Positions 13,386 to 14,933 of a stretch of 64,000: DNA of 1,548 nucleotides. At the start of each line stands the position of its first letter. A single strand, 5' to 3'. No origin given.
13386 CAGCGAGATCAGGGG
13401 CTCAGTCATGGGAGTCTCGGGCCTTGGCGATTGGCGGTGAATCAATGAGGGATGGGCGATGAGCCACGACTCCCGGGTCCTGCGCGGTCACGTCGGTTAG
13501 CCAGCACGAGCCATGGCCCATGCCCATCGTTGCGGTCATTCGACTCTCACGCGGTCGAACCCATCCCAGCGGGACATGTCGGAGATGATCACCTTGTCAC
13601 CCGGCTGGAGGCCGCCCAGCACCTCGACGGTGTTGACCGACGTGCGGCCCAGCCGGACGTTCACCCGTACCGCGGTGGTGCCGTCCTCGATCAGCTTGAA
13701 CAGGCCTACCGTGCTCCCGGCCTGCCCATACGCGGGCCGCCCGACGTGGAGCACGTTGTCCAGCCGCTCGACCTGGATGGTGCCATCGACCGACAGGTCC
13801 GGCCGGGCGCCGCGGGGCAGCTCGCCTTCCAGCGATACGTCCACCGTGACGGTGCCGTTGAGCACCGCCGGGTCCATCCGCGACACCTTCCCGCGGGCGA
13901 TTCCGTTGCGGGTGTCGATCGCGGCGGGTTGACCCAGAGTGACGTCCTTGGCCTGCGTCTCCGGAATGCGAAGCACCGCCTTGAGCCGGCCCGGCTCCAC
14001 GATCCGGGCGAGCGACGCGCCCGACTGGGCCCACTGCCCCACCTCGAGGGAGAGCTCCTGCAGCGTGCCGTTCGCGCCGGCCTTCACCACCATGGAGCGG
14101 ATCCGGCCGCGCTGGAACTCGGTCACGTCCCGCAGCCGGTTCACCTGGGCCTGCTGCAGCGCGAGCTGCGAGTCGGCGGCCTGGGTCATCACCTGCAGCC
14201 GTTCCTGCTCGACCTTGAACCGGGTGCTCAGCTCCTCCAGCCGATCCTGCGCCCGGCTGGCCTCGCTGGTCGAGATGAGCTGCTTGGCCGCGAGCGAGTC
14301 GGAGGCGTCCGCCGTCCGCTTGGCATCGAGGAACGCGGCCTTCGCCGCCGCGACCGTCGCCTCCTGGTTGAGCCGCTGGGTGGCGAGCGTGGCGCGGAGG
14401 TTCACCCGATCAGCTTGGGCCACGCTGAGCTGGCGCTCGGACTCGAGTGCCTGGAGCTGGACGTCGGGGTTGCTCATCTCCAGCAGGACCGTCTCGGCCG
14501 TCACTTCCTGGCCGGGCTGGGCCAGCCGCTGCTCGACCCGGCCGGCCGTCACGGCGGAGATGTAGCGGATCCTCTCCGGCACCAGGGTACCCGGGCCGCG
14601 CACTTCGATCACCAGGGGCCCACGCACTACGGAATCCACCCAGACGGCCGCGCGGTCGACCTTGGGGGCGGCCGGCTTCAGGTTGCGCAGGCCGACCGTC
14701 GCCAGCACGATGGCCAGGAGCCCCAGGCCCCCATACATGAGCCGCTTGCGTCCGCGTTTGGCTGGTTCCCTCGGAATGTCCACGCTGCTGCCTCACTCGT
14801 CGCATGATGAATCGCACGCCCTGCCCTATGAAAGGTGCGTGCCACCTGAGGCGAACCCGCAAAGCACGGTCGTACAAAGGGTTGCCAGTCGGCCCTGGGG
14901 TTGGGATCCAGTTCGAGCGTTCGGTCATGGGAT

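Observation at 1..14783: One adaptor, two ATPases and at least five tandem duplicated-FtsX permeases in a single translationally coupled efflux operon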

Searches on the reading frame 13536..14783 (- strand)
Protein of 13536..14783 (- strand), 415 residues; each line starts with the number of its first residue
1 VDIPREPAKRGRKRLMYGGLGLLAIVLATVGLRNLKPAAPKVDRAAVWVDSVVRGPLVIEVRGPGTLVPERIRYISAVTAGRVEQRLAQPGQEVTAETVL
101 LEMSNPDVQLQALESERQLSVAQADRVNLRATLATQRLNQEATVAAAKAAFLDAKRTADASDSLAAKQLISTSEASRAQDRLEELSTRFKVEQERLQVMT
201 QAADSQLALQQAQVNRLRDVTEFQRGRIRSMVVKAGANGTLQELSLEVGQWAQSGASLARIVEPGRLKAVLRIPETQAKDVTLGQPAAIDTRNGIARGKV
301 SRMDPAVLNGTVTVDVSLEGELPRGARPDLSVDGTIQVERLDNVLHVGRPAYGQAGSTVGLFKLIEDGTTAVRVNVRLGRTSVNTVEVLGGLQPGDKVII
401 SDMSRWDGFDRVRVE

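Call 5: search_protein_families(library=ncbifam, proteins=[window:13536-14783:-], max_evalue=0.00001)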
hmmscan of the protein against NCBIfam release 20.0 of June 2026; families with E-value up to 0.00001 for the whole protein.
window:13536-14783:- (415 aa): 6 families
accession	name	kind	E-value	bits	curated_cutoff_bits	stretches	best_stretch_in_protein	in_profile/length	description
TIGR01730.1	RND_mfp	subfamily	3.6e-24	85.3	94.9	1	202-403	106-310/322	efflux RND transporter periplasmic adaptor subunit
TIGR00999.1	8a0102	subfamily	8.9e-14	51.2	319.3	1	135-401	20-265/271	CzcB/NccB family metal efflux transporter periplasmic adaptor subunit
NF038010.1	ABC_adapt_DarC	equivalog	1e-12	47.6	450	1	68-261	68-261/417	darobactin export ABC transporter periplasmic adaptor subunit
TIGR00998.1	8a0101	subfamily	6.5e-08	31.9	390.8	1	72-302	43-280/334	EmrA/EmrK family multidrug efflux transporter periplasmic adaptor subunit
TIGR03794.1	NHLM_micro_HlyD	equivalog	7.6e-08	31.7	156.2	0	53-206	38-189/421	NHLP bacteriocin system secretion protein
NF007785.0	PRK10476.1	equivalog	5.9e-06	25.3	376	1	76-300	52-281/347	multidrug transporter subunit MdtN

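Call 6: search_protein_families(library=pfam, proteins=[window:13536-14783:-], max_evalue=0.001)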
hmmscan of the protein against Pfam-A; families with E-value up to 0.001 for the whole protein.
window:13536-14783:- (415 aa): 3 families
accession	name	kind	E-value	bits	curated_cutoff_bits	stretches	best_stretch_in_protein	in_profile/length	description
PF13437.12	HlyD_3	-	1.4e-15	58.4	22.2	1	232-322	1-97/106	HlyD family secretion protein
PF16576.10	HlyD_D23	-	3.9e-10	39.8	30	1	70-318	17-199/214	Barrel-sandwich domain of CusB or HlyD membrane-fusion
PF00364.28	Biotin_lipoyl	-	0.00087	19.5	22.1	0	230-261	42-73/73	Biotin-requiring enzyme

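Call 16: find_related_loci(query=window:13536-14783:-, collection=genome_contigs, flank=10000)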
Query window:13536-14783:- (415 aa) in genome_contigs; peptide patterns used: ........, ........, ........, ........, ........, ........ (x = any residue, [..] = any of these).
243 stretches matched a pattern; 179 encode a relative of the query (tblastn E <= 1e-3); the best 80 are kept; 80 distinct loci.
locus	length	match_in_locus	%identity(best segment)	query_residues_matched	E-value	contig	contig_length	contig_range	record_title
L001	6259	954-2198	94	1-415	0e+0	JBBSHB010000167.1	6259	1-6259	MAG: Gemmatimonadales bacterium isolate LS2_sbin.56 LS2_sbin.56_K_535073_L_6259_cov_42.2161, whole genome shotgun sequen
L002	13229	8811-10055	93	1-415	0e+0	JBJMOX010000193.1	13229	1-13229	MAG: Gemmatimonadales bacterium isolate H1_18_all_fractions_conc_3_68_14 k255_3186592, whole genome shotgun sequence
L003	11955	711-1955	83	1-415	0e+0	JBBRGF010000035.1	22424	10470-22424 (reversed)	MAG: Gemmatimonadales bacterium isolate Co_metawrap_2610 Cmw_2610_k141_14453306_length_22424_cov_9.0000, whole genome sh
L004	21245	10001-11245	84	1-415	0e+0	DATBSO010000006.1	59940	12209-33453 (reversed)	MAG TPA_asm: Gemmatimonadales bacterium isolate SMAG_U4159 k141_737848, whole genome shotgun sequence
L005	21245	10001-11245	85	1-415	0e+0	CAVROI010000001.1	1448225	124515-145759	MAG: uncultured Gemmatimonadales bacterium isolate MFD04944.bin.1.29 genome assembly, contig: contig_13723, whole genome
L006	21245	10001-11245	83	1-415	0e+0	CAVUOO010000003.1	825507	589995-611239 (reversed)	MAG: uncultured Gemmatimonadales bacterium isolate MFD06085.bin.3.113 genome assembly, contig: contig_15904, whole genom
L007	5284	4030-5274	84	1-415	0e+0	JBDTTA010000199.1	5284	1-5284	MAG: Gemmatimonadales bacterium isolate cluster3_bin.285 NODE_87549_length_5284_cov_9.186460, whole genome shotgun seque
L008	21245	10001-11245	83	1-415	0e+0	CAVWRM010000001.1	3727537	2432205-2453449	MAG: uncultured Gemmatimonadales bacterium isolate MFD04944.bin.1.90 genome assembly, contig: contig_25021, whole genome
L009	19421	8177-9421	81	1-415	0e+0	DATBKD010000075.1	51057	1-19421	MAG TPA_asm: Gemmatimonadales bacterium isolate SMAG_U3937 k141_632239, whole genome shotgun sequence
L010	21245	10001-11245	81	1-415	0e+0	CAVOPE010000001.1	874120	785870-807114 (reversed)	MAG: uncultured Gemmatimonadales bacterium isolate MFD00392.bin.1.345 genome assembly, contig: contig_17557, whole genom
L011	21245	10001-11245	81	1-415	0e+0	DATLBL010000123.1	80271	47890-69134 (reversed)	MAG TPA_asm: Gemmatimonadales bacterium isolate SMAG_U14297 k141_2801874, whole genome shotgun sequence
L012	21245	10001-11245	81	1-415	0e+0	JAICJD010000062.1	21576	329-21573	MAG: Gemmatimonadales bacterium isolate GZL_FP_2_bin.150 k141_693523_length_21576_cov_30.3429, whole genome shotgun sequ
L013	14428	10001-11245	81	1-415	0e+0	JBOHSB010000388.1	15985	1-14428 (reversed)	MAG: Gemmatimonadales bacterium isolate TC-S_metawrap_bin.265 k127_1202281, whole genome shotgun sequence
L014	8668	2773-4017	81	1-415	0e+0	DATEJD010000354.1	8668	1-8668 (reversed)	MAG TPA_asm: Gemmatimonadales bacterium isolate SMAG_U8855 k141_1946440, whole genome shotgun sequence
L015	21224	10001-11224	82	1-408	0e+0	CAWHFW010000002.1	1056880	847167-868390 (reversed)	MAG: uncultured Gemmatimonadales bacterium isolate MFD00392.bin.2.68 genome assembly, contig: contig_2047, whole genome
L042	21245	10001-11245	64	1-415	4e-173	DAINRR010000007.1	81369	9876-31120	MAG TPA_asm: Gemmatimonadales bacterium isolate CTOTU27645 NODE_45_length_81369_cov_9.438473, whole genome shotgun seque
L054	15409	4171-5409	61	1-414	1e-149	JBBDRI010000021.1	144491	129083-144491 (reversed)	MAG: Gemmatimonadota bacterium isolate LejiaC_65_21 Lejia_C_215_length_144491_cov_13, whole genome shotgun sequence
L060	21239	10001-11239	56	1-414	1e-146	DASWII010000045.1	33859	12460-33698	MAG TPA_asm: Gemmatimonadales bacterium isolate SMAG_U2865 k141_1608957, whole genome shotgun sequence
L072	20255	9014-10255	56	1-415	6e-137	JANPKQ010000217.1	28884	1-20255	MAG: Gemmatimonadaceae bacterium isolate VAR_61_metabat_211 VAR_61_k141_1152208, whole genome shotgun sequence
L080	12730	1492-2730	53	1-415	4e-134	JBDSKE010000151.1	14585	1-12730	MAG: Candidatus Eisenbacteria bacterium isolate cluster1_bin.339 k127_10492250, whole genome shotgun sequence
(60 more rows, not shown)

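Call 30: search_solved_structures(query=window:13536-14783:-, max_evalue=0.001)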
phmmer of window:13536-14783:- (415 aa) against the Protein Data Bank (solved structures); distinct sequences matched with E-value up to 0.001: 1.
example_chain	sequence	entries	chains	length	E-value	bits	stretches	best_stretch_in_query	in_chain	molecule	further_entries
20yy_D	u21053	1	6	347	3.5e-06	29.7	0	224-402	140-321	Multidrug efflux RND transporter periplasmic adaptor subunit MexJ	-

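Call 36: search_protein_families(library=pfam, proteins=[L010:8603-9985:-, L010:5822-8551:-, L005:4687-7719:-, L005:7470-8777:-, L012:20247-21101:+], max_evalue=0.001)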
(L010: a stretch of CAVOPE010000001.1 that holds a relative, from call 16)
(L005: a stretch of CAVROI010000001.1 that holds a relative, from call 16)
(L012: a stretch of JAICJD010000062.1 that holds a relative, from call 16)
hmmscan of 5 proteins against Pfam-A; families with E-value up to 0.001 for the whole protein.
L010:8603-9985:- (460 aa): 0 families

L010:5822-8551:- (909 aa): 4 families
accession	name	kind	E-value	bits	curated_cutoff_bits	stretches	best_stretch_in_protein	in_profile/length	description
PF00593.30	TonB_dep_Rec_b-barrel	-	1.6e-24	88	27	1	454-814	120-436/436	TonB dependent receptor-like, beta-barrel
PF13620.12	CarboxypepD_reg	-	1.1e-11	45.3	32.3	1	14-89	2-81/82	Carboxypeptidase regulatory-like domain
PF14905.12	OMP_b-brl_3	-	1.1e-07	31.7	27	1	455-674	59-284/408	Outer membrane protein beta-barrel family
PF13715.12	CarbopepD_reg_2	-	2.1e-07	31.3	32.2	1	14-101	1-88/88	CarboxypepD_reg-like domain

L005:4687-7719:- (1010 aa): 4 families
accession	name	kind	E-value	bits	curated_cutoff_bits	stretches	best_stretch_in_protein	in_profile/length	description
PF13620.12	CarboxypepD_reg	-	2.7e-11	44.1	32.3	1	115-190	2-81/82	Carboxypeptidase regulatory-like domain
PF14905.12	OMP_b-brl_3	-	1.7e-08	34.4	27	1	552-790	55-299/408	Outer membrane protein beta-barrel family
PF13715.12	CarbopepD_reg_2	-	2.6e-05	24.6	32.2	1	117-202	3-88/88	CarboxypepD_reg-like domain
PF25183.1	OMP_b-brl_4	-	0.00012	21.1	30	1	762-871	607-718/838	Outer membrane beta barrel domain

L005:7470-8777:- (435 aa): 1 family
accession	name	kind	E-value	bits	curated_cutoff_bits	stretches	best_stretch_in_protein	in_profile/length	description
PF07676.18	PD40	-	0.00014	22.2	20.9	0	116-138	11-34/38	WD40-like Beta Propeller Repeat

L012:20247-21101:+ (284 aa): 2 families
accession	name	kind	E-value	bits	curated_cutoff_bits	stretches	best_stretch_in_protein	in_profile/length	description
PF00005.33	ABC_tran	-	9.1e-31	107.7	25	1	74-222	1-136/137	ABC transporter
PF13304.12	AAA_21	-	3.6e-11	44.1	27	1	164-253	220-299/304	AAA domain, putative AbiEii toxin, Type IV TA system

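Call 46: find_homologous_proteins(query=window:13536-14783:-, max_evalue=1e-10)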
Query window:13536-14783:- (415 aa): 8000 proteins with E <= 1e-10 among 8000 candidates; the best 120 are listed.
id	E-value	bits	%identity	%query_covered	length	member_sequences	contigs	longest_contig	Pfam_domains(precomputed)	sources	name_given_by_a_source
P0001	5.0e-255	863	100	100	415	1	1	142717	-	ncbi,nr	ncbi:MAG TPA: HlyD family efflux transporter periplasmic adaptor subunit [Gemmatimonadales bacterium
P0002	7.3e-245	830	95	100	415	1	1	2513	-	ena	-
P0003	1.1e-244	829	100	96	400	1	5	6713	-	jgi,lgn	jgi:multidrug resistance efflux pump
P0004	6.5e-244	827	95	100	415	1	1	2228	-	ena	-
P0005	2.2e-243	825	95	100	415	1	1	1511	-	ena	-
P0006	4.5e-243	824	95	100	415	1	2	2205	-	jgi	jgi:HlyD family secretion protein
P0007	8.3e-243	823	94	100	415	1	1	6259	-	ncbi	-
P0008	2.7e-242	822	94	100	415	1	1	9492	-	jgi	jgi:HlyD family secretion protein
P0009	4.4e-241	818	94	100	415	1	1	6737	-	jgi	jgi:HlyD family secretion protein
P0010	2.8e-240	815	94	100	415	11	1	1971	-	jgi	jgi:HlyD family secretion protein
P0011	6.5e-240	814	98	96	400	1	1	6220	-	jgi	jgi:HlyD family secretion protein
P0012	1.9e-239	812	93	100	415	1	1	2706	-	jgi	jgi:HlyD family secretion protein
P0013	2.3e-239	812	93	100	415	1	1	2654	-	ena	-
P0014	2.6e-239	812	93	100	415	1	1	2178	-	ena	-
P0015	1.4e-238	809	93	100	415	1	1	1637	-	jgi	jgi:HlyD family secretion protein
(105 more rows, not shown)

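Call 51: find_encoding_contigs(protein=P0001, flank=10000, max_places=2)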
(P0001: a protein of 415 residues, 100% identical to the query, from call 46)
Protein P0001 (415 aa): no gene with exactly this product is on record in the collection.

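Call 57: search_protein_families(library=pfam, proteins=[L042:17493-18899:+, L042:18856-20235:+, L072:12406-13872:+, L072:13829-15208:+, L054:13250-14701:+, L042:8455-9816:+, L060:13657-16530:-, L080:5931-7016:+, L054:2199-4256:-], max_evalue=0.001)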
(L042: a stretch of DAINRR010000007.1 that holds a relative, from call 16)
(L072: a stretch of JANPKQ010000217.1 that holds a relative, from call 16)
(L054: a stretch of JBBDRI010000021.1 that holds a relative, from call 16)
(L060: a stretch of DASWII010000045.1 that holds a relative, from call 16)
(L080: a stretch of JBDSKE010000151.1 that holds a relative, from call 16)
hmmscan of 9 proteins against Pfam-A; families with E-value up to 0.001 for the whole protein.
L042:17493-18899:+ (468 aa): 7 families
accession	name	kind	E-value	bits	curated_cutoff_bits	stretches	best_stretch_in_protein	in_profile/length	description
PF00158.32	Sigma54_activat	-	7.3e-65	218.2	20.2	1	169-334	2-167/168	Sigma-54 interaction domain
PF00072.30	Response_reg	-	2.2e-22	79.8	30.2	1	23-137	1-110/111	Response regulator receiver domain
PF25601.1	AAA_lid_14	-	8.4e-21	74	27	1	340-410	1-71/87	AAA+ ATPase lid domain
PF14532.12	Sigma54_activ_2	-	2.3e-20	73.7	25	1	169-339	1-138/138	Sigma-54 interaction domain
PF02954.25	HTH_8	-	2.5e-14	53.1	22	1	425-465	1-41/42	Bacterial regulatory protein, Fis family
PF00004.35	AAA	-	2e-06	28.7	21.2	1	192-327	1-129/131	ATPase family associated with various cellular activities (AAA)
PF07728.20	AAA_5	-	6.5e-05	23.4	22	1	191-309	1-122/139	AAA domain (dynein-related subfamily)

L042:18856-20235:+ (459 aa): 2 families
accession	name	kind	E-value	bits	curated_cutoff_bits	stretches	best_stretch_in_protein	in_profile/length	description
PF02518.31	HATPase_c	-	1.3e-20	74.4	26.4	1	352-455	2-109/111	Histidine kinase-, DNA gyrase B-, and HSP90-like ATPase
PF00989.32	PAS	-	0.00015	22.2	22.6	1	139-185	3-49/113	PAS fold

L072:12406-13872:+ (488 aa): 11 families
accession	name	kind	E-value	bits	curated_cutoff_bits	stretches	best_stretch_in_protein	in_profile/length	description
PF00158.32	Sigma54_activat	-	1.7e-63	213.7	20.2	1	188-355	1-168/168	Sigma-54 interaction domain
PF25601.1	AAA_lid_14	-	9.8e-25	86.6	27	1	360-434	1-75/87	AAA+ ATPase lid domain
PF00072.30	Response_reg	-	5.1e-23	81.8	30.2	1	43-157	1-110/111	Response regulator receiver domain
PF14532.12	Sigma54_activ_2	-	5e-20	72.6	25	1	189-359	1-138/138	Sigma-54 interaction domain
PF02954.25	HTH_8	-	3.4e-14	52.7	22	1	445-486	1-42/42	Bacterial regulatory protein, Fis family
PF00004.35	AAA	-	2.4e-05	25.2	21.2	1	212-330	1-110/131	ATPase family associated with various cellular activities (AAA)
PF00126.33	HTH_1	-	0.00039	20.7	26.6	0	463-485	14-36/60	Bacterial regulatory helix-turn-helix protein, lysR family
PF07728.20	AAA_5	-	0.00049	20.6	22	0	211-329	1-122/139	AAA domain (dynein-related subfamily)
PF01078.27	Mg_chelatase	-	0.00054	19.9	20.3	0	272-332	98-160/207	Magnesium chelatase, subunit ChlI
PF18024.7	HTH_50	-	0.00075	19.6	27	0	447-488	9-49/50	Helix-turn-helix domain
PF13556.12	HTH_30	-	0.00088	19.5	27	0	457-485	7-35/59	PucR C-terminal helix-turn-helix domain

L072:13829-15208:+ (459 aa): 2 families
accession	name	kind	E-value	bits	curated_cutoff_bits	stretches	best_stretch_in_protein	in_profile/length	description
PF02518.31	HATPase_c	-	1.5e-17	64.5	26.4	1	356-458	2-108/111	Histidine kinase-, DNA gyrase B-, and HSP90-like ATPase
PF00989.32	PAS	-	0.00026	21.4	22.6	1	141-184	2-45/113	PAS fold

L054:13250-14701:+ (483 aa): 10 families
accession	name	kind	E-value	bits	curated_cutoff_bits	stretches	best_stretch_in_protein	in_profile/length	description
PF00158.32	Sigma54_activat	-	1.7e-63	213.7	20.2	1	184-349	2-167/168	Sigma-54 interaction domain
PF25601.1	AAA_lid_14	-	3.8e-26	91.2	27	1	355-424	1-70/87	AAA+ ATPase lid domain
PF00072.30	Response_reg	-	2.3e-22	79.7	30.2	1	39-152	2-110/111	Response regulator receiver domain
PF14532.12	Sigma54_activ_2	-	3.6e-19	69.8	25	1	186-354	3-138/138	Sigma-54 interaction domain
PF02954.25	HTH_8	-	1.4e-14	54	22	1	440-481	1-42/42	Bacterial regulatory protein, Fis family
PF07728.20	AAA_5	-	2.2e-05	25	22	1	206-312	1-103/139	AAA domain (dynein-related subfamily)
PF00004.35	AAA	-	5.6e-05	24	21.2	1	207-325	1-110/131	ATPase family associated with various cellular activities (AAA)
PF13556.12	HTH_30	-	6.2e-05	23.1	27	1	452-480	7-35/59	PucR C-terminal helix-turn-helix domain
PF18024.7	HTH_50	-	8.6e-05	22.6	27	1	441-483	8-49/50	Helix-turn-helix domain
PF13384.12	HTH_23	-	0.00011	22.3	24.6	1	441-481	2-41/50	Homeodomain-like domain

L042:8455-9816:+ (453 aa): 5 families
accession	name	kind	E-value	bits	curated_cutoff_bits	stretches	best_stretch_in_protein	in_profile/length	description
PF00069.31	Pkinase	-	1.5e-41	142.9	31.7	1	174-426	2-259/263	Protein kinase domain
PF07714.23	PK_Tyr_Ser-Thr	-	2.9e-27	96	23.1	1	175-425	3-254/258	Protein tyrosine and serine/threonine kinase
PF17667.7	Pkinase_fungal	-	3e-06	26.7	24.1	1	273-348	285-369/387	Fungal protein kinase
PF01636.29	APH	-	1.6e-05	25.3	23.2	0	270-318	149-198/239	Phosphotransferase enzyme family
PF06293.20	Kdo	-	0.00023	21.1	21.3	0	263-308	110-155/207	Lipopolysaccharide kinase (Kdo/WaaP) family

L060:13657-16530:- (957 aa): 1 family
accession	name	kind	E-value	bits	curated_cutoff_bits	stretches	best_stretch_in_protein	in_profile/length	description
PF03699.18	UPF0182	-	1.7e-263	876.8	27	1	59-818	2-770/770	Uncharacterised protein family (UPF0182)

L080:5931-7016:+ (361 aa): 11 families
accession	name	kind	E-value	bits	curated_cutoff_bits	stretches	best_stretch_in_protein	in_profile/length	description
PF07719.23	TPR_2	-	3.2e-13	49.1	27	1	314-346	1-33/34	Tetratricopeptide repeat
PF13432.12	TPR_16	-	1.3e-10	42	32.7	2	294-346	16-63/65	Tetratricopeptide repeat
PF13181.12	TPR_8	-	1.3e-09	37.9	25.7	0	314-346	1-33/34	Tetratricopeptide repeat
PF13428.12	TPR_14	-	3.1e-09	37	23.5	0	315-348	2-35/44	Tetratricopeptide repeat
PF14559.12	TPR_19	-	5.2e-09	36.7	25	1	221-272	6-57/68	Tetratricopeptide repeat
PF00515.34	TPR_1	-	2.2e-08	34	27.8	0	57-88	2-33/34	Tetratricopeptide repeat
PF23914.1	TPR_CcmH_CycH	-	8.7e-07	29.3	42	0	171-264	50-145/158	Cytochrome c-type biogenesis protein H TPR domain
PF13424.12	TPR_12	-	1.1e-06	29.2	30.1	0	58-86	5-33/77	Tetratricopeptide repeat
PF13431.12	TPR_17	-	2.4e-06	27.8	24.4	0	55-77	12-34/34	Tetratricopeptide repeat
PF13414.12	TPR_11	-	4.1e-06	26.8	26.8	0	327-347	7-27/42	TPR repeat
PF12895.13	ANAPC3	-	0.00016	22.3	27.2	0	47-100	13-66/82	Anaphase-promoting complex, cyclosome, subunit 3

L054:2199-4256:- (685 aa): 1 family
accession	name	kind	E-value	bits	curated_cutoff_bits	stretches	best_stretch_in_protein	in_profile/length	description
PF05960.17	DUF885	-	4.3e-27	96.4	32.4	2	545-674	408-532/532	Bacterial protein of unknown function (DUF885)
